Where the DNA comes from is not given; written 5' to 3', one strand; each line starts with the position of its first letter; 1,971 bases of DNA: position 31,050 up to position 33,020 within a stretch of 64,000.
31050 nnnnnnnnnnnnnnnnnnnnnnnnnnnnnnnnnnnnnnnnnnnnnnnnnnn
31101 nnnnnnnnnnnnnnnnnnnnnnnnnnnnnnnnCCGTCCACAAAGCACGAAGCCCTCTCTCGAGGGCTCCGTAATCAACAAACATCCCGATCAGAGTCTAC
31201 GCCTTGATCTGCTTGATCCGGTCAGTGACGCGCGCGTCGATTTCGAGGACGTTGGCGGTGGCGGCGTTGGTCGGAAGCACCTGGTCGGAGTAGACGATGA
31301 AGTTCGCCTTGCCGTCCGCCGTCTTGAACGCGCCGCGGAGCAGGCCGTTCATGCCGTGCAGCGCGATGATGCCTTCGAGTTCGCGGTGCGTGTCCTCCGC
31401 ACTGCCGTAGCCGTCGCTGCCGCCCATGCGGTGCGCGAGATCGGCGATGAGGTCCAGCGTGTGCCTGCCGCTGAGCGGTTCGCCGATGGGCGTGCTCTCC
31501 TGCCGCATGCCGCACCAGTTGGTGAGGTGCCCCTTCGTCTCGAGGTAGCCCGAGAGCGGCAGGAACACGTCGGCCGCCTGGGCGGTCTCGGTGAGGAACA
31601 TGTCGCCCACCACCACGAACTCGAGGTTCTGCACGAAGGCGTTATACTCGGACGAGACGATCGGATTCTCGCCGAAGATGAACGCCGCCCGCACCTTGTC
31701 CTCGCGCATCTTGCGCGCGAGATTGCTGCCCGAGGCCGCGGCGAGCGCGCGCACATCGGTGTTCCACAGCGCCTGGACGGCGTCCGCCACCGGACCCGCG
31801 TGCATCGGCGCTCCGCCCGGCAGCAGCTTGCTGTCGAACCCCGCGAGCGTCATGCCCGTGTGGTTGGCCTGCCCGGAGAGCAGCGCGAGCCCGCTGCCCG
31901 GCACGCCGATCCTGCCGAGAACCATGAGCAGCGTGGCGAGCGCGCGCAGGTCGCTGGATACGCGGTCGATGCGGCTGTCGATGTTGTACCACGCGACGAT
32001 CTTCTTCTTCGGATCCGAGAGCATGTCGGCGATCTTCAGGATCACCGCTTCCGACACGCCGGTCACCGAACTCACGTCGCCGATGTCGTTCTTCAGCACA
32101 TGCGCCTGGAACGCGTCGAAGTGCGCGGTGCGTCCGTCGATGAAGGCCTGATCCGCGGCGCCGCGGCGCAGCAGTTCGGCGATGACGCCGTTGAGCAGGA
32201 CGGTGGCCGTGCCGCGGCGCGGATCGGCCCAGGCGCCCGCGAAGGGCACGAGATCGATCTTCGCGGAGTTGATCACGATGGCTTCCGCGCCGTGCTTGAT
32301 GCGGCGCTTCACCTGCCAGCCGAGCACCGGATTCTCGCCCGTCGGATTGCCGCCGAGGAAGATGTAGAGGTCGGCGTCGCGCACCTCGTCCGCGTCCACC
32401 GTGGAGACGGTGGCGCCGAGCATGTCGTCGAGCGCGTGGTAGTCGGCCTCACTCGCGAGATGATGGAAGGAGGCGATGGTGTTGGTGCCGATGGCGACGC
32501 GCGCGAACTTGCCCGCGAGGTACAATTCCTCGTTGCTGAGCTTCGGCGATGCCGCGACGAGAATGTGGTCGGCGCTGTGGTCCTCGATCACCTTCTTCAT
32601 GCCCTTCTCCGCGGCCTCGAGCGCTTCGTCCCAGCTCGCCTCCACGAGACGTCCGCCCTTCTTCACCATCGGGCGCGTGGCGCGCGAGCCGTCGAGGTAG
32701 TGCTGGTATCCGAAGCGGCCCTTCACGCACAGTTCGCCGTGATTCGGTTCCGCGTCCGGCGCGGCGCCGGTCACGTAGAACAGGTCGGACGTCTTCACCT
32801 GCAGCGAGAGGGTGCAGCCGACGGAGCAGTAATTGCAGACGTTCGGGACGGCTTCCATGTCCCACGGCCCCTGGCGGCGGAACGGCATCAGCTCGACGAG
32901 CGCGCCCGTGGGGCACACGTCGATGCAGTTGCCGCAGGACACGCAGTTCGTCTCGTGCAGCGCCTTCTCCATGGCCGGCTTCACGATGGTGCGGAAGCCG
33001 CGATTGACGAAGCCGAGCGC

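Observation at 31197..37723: Candidate flavin-based electron-bifurcating (Bfu-type) NAD(P)H oxidoreductase: NuoE-like + NuoF-like + a single 1244-aa Fd-GltD-NuoG-MopB fusion lacking the Mo-ligating Cys/Sec, next to a tandem RAM-domain protein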

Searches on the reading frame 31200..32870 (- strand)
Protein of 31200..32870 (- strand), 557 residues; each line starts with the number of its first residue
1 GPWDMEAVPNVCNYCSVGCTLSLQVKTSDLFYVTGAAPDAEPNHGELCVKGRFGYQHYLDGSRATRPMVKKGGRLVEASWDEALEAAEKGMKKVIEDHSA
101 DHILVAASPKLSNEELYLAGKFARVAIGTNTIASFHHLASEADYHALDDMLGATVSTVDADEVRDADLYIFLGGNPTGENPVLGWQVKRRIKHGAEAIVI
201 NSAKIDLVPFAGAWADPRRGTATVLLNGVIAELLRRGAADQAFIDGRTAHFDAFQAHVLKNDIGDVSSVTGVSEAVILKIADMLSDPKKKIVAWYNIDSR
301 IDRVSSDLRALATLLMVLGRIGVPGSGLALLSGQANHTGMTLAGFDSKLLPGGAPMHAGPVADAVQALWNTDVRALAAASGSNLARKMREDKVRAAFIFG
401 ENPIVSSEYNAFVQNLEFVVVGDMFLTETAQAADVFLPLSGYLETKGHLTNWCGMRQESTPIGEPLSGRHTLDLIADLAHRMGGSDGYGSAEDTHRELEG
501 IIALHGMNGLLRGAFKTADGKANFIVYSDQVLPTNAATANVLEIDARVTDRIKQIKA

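Call 36: search_solved_structures(query=window:31200-32870:-, max_evalue=1e-30, show_alignments=5)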
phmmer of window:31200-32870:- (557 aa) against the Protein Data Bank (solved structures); distinct sequences matched with E-value up to 1e-30: 13.
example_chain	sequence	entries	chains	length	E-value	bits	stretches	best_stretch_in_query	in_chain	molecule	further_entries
7qv7_S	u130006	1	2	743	3e-57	197.9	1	6-494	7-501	Hydrogen dependent carbon dioxide reductase subunit FdhF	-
7vw6_A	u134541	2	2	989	3.1e-55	191.3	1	8-501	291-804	Formate dehydrogenase | Tungsten-containing formate dehydrogenase alpha subunit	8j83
7e5z_A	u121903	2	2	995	3.2e-55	191.3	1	8-501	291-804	Formate dehydrogenase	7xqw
8rqz_C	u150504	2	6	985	6.2e-54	187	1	9-494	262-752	Probable oxidoreductase YjgC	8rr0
9gzq_A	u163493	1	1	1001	6.4e-54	187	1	9-494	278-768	Probable oxidoreductase YjgC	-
9t1s_L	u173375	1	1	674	5.9e-53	183.8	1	5-501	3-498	formate dehydrogenase (coenzyme F420)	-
7bkb_D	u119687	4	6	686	1.5e-50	175.8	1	5-485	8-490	Formate dehydrogenase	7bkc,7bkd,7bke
1aa6_A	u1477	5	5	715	2.2e-50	175.3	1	6-499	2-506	FORMATE DEHYDROGENASE H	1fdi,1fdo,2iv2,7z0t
9wxb_B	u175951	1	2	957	1.8e-47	165.7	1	8-489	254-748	Formate dehydrogenase alpha subunit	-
6tg9_A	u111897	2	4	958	8.2e-46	160.2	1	8-484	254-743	Formate dehydrogenase subunit alpha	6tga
9bov_A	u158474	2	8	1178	5.4e-38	134.4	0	6-340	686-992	Molybdopterin oxidoreductase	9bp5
8oh5_C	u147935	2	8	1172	2.6e-37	132.1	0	2-188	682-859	Formate dehydrogenase-O, major subunit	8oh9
9vap_A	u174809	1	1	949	4.5e-31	111.6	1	8-372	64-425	Formate dehydrogenase molybdopterin-binding subunit FdhA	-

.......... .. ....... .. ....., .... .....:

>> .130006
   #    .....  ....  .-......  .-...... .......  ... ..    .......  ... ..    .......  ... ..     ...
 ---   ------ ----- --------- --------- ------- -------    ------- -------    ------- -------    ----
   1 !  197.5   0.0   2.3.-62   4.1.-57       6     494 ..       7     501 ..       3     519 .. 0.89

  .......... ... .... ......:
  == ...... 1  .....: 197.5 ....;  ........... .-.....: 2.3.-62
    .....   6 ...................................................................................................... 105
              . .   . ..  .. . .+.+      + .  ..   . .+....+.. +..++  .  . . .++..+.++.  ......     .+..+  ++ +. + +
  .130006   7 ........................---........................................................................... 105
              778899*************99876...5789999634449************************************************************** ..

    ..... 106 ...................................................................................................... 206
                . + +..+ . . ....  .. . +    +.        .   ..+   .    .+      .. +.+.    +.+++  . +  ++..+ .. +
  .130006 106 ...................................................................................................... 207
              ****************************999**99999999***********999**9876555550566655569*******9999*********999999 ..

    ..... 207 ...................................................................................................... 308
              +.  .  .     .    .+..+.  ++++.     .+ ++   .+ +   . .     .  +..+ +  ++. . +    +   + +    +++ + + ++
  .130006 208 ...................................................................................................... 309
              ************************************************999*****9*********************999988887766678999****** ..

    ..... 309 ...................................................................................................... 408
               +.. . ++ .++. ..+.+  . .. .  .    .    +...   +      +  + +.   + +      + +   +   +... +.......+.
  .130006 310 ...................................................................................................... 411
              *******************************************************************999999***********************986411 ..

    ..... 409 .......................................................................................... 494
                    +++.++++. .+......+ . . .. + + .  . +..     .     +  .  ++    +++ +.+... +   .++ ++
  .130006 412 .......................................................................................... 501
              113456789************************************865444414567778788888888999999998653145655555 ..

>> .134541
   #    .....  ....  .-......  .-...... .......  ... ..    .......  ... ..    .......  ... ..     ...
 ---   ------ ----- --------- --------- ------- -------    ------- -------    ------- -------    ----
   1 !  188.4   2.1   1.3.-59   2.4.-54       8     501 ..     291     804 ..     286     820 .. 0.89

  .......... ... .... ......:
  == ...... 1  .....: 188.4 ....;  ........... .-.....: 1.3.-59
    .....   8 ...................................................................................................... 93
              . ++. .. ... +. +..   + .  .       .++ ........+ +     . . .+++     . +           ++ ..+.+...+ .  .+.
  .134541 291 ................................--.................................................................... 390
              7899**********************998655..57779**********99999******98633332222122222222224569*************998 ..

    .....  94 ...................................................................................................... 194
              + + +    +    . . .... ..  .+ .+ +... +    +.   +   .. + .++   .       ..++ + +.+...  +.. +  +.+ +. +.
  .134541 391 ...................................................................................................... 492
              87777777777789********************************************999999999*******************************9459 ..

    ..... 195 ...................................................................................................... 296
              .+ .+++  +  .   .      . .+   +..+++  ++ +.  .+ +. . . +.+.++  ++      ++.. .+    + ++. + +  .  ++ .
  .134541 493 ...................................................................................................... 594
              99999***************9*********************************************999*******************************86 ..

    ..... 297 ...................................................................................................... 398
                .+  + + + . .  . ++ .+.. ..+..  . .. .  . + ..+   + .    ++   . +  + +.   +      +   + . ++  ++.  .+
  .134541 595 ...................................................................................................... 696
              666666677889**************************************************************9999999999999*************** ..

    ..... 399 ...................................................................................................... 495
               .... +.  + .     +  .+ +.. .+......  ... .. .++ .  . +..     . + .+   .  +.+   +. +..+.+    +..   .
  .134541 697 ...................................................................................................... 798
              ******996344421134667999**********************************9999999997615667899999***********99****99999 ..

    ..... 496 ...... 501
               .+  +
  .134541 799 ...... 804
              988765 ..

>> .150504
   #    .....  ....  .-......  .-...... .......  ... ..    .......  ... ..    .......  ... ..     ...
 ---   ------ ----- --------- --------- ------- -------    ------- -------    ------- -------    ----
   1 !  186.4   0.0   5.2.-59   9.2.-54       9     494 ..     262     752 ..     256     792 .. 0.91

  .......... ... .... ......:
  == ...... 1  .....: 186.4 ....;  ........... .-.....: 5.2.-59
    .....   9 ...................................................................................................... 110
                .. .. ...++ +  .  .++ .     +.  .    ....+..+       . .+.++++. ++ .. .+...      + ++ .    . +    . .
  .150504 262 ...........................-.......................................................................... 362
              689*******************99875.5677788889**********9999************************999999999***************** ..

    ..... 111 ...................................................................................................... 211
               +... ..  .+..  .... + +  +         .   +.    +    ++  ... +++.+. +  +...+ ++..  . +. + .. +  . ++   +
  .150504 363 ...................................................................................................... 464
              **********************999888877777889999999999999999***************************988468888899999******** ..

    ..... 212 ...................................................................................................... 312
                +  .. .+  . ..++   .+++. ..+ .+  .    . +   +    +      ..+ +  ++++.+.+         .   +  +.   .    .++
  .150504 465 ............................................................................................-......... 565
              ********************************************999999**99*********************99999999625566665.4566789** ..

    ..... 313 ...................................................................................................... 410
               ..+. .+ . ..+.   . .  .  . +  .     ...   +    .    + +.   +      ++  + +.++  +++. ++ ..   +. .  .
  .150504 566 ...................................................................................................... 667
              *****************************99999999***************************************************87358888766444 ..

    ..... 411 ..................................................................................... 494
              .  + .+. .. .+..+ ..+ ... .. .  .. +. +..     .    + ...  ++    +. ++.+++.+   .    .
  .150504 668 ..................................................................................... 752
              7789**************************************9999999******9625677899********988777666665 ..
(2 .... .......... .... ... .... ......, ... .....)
